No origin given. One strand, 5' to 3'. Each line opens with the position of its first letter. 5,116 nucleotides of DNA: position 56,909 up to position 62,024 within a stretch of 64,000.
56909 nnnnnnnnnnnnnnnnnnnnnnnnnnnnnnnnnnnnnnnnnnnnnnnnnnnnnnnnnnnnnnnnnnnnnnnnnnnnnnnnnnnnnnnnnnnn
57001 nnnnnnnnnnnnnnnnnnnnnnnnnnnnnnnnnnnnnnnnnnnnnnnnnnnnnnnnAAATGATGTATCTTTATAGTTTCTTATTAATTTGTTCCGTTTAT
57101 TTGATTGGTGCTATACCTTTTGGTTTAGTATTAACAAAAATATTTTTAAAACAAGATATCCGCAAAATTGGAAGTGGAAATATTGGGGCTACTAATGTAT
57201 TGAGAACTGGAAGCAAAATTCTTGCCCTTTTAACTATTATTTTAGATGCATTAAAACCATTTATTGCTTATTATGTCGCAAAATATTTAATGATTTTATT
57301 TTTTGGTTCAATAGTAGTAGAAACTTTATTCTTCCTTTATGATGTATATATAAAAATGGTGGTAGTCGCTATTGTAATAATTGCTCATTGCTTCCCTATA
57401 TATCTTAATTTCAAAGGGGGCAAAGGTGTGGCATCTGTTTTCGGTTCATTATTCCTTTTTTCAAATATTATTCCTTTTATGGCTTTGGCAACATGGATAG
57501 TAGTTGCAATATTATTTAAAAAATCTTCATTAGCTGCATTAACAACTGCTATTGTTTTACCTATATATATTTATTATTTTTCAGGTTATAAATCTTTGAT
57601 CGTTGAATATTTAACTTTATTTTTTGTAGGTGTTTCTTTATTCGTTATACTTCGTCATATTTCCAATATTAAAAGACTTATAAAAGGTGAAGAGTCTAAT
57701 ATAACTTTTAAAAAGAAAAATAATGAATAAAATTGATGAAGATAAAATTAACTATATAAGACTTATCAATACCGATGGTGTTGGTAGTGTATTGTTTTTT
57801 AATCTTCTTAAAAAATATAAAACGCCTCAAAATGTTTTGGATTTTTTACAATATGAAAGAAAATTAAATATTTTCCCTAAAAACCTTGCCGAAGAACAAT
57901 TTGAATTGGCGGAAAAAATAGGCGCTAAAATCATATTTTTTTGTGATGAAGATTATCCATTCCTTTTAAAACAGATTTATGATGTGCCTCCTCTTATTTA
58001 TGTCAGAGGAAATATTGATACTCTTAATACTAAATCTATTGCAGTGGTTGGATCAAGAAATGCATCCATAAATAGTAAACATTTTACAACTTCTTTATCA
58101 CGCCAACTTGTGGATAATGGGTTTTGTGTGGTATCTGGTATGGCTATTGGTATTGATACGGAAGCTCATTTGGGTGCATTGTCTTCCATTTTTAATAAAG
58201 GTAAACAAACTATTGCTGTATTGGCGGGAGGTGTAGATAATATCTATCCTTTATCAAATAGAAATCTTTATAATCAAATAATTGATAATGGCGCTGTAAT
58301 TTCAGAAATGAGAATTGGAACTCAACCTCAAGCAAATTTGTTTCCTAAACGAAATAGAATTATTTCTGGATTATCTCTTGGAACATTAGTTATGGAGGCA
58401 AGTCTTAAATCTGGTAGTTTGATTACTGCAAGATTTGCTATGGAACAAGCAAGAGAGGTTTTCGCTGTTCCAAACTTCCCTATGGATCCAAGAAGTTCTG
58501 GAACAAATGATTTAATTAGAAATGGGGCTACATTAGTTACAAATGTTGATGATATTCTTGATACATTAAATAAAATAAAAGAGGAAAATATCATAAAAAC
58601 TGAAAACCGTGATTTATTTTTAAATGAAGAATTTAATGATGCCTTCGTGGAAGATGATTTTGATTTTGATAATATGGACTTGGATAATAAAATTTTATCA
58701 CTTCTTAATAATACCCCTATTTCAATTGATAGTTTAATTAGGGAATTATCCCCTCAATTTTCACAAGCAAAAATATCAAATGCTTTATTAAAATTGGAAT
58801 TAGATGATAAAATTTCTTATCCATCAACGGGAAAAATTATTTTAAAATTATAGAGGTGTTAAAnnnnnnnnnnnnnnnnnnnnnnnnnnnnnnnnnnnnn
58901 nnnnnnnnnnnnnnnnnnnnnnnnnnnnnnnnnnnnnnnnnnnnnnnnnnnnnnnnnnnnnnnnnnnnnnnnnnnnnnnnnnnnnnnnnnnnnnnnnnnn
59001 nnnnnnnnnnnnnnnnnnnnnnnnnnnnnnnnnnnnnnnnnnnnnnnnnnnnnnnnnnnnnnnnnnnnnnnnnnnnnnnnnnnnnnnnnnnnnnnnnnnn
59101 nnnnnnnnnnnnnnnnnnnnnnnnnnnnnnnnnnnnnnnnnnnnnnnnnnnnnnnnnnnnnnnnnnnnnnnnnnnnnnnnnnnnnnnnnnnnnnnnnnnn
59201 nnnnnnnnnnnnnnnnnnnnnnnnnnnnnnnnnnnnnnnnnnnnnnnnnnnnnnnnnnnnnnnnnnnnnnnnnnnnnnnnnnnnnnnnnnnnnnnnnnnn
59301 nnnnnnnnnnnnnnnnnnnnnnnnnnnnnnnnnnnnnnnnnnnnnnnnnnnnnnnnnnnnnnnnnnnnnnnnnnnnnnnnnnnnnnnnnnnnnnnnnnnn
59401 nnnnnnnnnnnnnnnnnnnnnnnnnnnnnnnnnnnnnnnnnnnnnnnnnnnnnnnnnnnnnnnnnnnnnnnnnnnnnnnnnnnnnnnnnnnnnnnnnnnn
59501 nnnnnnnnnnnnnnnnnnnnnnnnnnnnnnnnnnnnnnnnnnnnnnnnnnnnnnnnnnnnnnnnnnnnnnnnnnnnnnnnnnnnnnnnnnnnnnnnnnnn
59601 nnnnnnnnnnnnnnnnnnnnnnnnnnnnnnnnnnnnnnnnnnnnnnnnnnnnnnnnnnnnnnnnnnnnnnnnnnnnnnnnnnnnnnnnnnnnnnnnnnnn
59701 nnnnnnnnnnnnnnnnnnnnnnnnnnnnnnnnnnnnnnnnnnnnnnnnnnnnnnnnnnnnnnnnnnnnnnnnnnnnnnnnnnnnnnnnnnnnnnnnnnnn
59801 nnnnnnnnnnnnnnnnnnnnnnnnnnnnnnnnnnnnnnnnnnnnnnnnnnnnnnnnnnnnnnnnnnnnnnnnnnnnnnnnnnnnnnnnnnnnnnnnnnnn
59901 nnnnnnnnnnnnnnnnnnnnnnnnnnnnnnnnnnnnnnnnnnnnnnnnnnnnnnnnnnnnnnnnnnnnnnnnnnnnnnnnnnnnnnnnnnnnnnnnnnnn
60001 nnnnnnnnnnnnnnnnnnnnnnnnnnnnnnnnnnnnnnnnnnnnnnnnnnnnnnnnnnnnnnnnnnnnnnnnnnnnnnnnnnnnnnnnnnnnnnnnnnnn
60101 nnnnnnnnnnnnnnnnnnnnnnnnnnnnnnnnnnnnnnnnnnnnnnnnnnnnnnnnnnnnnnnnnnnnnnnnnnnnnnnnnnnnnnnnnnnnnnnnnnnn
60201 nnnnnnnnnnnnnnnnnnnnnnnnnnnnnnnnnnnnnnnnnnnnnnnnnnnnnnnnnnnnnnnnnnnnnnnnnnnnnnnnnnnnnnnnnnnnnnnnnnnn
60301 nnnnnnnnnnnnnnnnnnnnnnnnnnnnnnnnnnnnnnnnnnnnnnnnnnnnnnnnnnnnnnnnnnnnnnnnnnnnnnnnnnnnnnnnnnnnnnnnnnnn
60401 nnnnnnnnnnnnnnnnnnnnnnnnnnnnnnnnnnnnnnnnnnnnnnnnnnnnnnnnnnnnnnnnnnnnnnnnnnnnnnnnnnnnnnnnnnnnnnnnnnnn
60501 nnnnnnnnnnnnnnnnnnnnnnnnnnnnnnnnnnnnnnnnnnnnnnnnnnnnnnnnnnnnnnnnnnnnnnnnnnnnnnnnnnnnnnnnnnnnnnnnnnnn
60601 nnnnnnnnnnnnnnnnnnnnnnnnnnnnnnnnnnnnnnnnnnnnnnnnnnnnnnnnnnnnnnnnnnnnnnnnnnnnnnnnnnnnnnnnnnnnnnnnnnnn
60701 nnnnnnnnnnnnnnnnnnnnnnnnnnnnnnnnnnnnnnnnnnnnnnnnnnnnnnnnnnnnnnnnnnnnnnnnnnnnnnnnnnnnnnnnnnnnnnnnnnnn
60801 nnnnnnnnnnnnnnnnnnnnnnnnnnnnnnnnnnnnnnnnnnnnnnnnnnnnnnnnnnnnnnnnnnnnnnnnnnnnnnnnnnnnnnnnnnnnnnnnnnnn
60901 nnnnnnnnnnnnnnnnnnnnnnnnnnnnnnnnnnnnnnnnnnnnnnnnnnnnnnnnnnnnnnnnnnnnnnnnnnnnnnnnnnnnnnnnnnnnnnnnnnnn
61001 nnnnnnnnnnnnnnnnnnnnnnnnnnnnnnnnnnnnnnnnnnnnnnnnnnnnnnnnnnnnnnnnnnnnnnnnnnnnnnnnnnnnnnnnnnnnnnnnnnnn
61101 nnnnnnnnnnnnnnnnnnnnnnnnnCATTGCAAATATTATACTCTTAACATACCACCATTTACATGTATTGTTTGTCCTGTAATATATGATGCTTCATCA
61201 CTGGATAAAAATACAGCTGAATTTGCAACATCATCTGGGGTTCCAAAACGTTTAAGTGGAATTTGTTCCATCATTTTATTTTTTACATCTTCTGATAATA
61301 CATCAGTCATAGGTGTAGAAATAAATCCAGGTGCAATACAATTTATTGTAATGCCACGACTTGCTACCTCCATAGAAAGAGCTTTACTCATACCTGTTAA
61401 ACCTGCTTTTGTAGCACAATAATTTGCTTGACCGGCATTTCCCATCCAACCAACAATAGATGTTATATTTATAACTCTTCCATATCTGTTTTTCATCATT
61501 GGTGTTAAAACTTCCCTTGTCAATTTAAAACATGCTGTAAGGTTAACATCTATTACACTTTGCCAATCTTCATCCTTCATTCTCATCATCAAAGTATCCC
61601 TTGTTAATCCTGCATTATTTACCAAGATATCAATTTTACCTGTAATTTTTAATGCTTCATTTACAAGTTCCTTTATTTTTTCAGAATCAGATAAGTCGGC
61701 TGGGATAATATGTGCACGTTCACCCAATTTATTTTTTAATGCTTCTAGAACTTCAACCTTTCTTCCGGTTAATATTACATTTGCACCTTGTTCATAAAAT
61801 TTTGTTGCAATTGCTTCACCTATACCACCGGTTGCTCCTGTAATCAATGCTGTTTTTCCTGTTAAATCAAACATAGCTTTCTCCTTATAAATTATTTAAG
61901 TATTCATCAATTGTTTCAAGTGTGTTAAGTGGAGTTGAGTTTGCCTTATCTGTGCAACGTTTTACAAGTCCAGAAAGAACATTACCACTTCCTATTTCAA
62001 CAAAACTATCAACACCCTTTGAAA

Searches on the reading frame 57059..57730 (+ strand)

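Call 37: search_protein_families(library=pfam, proteins=[window:57059-57730:+], max_evalue=0.001)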
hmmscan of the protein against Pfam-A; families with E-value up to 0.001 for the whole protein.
window:57059-57730:+ (223 aa): 1 family
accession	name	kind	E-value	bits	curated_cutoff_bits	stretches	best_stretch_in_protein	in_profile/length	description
PF02660.20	G3P_acyltransf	-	2.8e-44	151.6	24.1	1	14-207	3-164/164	Glycerol-3-phosphate acyltransferase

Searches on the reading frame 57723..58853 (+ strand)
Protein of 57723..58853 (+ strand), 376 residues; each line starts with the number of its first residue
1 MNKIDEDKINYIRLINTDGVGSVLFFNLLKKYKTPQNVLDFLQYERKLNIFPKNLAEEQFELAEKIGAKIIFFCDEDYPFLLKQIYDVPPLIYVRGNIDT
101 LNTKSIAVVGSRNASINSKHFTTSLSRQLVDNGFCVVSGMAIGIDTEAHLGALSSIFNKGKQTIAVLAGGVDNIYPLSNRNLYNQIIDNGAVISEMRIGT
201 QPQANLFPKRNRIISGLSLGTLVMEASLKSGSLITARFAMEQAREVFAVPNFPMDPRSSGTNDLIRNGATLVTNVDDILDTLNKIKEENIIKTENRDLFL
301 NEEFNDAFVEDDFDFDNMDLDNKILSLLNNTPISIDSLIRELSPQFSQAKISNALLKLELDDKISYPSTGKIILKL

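Call 37: search_protein_families(library=pfam, proteins=[window:57723-58853:+], max_evalue=0.001)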
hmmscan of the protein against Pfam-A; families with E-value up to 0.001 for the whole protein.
window:57723-58853:+ (376 aa): 4 families
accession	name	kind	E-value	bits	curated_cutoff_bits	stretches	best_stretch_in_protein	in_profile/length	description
PF02481.21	DNA_processg_A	-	2e-76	256.3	29.6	1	64-273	3-211/212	DNA recombination-mediator protein A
PF18185.7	STALD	-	2.1e-05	24.5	24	1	114-163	31-80/211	Sir2- and TIR-associating SLOG family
PF17782.7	DprA_WH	-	2.3e-05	24.8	22.9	1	320-364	13-55/61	DprA winged helix domain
PF21102.3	DprA_N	-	0.00013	22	22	1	5-42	1-38/64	DprA-like N-terminal HHH domain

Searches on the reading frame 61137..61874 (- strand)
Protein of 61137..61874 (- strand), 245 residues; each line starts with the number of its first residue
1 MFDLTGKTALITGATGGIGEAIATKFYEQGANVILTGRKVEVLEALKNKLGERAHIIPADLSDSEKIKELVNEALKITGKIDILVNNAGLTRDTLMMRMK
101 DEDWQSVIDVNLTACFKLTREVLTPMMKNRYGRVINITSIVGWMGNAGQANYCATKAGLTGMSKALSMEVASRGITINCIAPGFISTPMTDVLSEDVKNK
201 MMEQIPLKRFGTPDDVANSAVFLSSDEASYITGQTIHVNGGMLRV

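Call 37: search_protein_families(library=pfam, proteins=[window:61137-61874:-], max_evalue=0.001)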
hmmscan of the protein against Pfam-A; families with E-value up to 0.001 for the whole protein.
window:61137-61874:- (245 aa): 8 families
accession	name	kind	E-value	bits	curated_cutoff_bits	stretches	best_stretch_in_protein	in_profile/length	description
PF13561.12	adh_short_C2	-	1.8e-68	231.1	27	1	13-242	1-235/236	Enoyl-(Acyl carrier protein) reductase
PF00106.31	adh_short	-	6.9e-63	212.1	26.6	1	7-196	1-193/195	short chain dehydrogenase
PF08659.16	KR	-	4.7e-23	82.5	22.6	1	8-166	2-163/180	KR domain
PF13460.12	NAD_binding_10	-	1.1e-06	29.1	27.2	1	13-184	1-145/184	NAD(P)H-binding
PF01370.27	Epimerase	-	5.5e-06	26.4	20.9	1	9-92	1-76/240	NAD dependent epimerase/dehydratase family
PF16363.11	GDP_Man_Dehyd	-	0.00026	21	27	1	10-74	1-74/332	GDP-mannose 4,6 dehydratase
PF05368.20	NmrA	-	0.00035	20.7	27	1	7-74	3-70/298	NmrA-like family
PF23441.1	SDR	-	0.00039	20.3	27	0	58-243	67-256/258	SDR-like rossmann domain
